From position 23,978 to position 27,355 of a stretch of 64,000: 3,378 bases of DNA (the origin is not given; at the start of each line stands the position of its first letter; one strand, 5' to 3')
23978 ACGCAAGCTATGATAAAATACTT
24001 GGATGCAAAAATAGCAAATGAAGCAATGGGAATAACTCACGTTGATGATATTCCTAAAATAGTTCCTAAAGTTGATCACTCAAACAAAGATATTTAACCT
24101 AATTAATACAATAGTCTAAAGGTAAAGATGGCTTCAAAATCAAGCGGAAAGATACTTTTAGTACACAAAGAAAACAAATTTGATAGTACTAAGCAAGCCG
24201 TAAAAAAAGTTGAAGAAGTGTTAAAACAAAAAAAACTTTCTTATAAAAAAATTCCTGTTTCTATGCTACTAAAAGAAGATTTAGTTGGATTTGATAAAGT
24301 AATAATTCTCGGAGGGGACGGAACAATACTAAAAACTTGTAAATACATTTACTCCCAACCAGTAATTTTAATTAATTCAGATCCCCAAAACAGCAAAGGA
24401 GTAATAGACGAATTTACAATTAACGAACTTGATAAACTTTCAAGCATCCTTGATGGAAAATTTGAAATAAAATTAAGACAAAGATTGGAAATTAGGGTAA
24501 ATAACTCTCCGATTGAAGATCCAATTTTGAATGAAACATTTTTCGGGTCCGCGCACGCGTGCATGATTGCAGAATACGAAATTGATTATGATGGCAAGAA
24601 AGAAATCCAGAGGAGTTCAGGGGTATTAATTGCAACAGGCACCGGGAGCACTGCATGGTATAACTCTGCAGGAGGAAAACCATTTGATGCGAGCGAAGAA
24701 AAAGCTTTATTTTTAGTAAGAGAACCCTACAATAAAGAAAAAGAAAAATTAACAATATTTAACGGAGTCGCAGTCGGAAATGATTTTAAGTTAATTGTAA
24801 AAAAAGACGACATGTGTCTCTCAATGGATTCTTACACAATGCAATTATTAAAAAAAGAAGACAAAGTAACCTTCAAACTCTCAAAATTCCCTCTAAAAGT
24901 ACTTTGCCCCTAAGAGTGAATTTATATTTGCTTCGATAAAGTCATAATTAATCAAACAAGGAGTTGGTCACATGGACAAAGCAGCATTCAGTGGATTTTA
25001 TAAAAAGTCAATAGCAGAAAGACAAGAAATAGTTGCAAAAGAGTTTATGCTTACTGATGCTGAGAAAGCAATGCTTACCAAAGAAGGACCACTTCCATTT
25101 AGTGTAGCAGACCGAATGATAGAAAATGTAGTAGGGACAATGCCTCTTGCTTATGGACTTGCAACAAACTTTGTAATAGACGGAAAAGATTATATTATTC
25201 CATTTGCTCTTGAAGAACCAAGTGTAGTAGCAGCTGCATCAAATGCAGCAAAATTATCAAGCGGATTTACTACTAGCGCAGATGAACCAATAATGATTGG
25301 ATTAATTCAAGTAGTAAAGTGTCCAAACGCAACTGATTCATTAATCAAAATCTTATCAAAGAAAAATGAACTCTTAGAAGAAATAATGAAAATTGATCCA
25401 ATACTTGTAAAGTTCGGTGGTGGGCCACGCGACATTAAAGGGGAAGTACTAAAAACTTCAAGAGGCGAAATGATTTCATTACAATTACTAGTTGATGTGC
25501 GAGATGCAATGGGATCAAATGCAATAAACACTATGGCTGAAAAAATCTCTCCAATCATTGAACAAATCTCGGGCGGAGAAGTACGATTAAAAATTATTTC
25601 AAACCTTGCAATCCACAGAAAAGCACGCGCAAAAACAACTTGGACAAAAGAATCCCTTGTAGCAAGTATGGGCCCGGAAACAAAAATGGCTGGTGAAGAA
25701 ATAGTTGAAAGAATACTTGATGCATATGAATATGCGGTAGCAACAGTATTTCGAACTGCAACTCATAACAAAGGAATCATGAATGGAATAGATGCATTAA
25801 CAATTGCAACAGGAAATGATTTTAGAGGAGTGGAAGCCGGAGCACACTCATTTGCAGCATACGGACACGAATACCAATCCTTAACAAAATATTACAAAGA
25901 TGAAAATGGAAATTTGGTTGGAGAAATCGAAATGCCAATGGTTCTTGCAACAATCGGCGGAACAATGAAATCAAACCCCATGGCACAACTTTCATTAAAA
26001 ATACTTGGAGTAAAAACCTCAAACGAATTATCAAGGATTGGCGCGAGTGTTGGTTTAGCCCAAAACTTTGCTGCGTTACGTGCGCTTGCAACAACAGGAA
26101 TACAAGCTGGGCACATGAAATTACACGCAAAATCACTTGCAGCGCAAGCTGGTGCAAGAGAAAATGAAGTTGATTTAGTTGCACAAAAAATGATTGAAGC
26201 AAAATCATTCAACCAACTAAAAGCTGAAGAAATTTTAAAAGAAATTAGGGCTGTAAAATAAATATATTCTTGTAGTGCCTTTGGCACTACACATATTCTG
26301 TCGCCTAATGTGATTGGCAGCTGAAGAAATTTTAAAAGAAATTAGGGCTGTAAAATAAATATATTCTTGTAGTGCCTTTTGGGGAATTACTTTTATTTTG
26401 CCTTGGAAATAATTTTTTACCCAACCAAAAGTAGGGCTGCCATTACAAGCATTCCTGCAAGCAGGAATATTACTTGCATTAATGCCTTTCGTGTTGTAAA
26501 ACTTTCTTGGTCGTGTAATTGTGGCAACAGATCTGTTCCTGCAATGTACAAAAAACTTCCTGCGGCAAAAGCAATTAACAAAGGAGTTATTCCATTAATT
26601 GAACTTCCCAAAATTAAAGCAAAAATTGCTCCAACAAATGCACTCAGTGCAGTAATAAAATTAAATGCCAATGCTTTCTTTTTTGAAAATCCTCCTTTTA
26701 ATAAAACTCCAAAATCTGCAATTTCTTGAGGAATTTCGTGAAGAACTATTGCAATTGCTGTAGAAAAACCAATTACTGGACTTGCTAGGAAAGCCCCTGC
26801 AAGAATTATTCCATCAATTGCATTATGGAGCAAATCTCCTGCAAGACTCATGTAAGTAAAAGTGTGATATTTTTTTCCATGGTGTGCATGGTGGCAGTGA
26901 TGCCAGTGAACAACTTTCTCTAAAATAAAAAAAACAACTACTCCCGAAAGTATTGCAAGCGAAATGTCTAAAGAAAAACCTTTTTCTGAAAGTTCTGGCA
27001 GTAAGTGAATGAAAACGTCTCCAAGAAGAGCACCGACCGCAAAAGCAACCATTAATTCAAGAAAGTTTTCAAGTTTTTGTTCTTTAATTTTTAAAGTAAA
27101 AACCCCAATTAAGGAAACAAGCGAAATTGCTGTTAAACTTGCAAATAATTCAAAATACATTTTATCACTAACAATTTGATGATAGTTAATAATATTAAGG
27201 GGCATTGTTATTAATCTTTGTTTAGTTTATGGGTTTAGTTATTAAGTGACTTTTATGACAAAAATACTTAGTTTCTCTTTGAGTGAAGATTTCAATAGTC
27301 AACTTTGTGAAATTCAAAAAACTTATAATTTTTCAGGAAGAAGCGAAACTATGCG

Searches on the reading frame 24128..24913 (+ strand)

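Call 59: search_protein_families(library=pfam, proteins=[window:24128-24913:+], max_evalue=0.001)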
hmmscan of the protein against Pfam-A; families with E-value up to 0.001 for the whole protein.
window:24128-24913:+ (261 aa): 2 families
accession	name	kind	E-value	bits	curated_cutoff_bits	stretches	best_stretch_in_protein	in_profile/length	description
PF20143.4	NAD_kinase_C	-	1.8e-05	24.9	23.7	1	147-257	14-122/126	ATP-NAD kinase C-terminal domain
PF01513.26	NAD_kinase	-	3.7e-05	24.5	25.5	1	21-84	40-104/130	ATP-NAD kinase N-terminal domain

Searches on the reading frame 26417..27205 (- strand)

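Call 59: search_protein_families(library=pfam, proteins=[window:26417-27205:-], max_evalue=0.001)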
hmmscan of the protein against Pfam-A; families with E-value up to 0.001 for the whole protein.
window:26417-27205:- (262 aa): 1 family
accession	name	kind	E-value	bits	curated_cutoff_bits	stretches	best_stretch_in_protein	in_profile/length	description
PF02535.28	Zip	-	5.3e-41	141.3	35.1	2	105-258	166-322/323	ZIP Zinc transporter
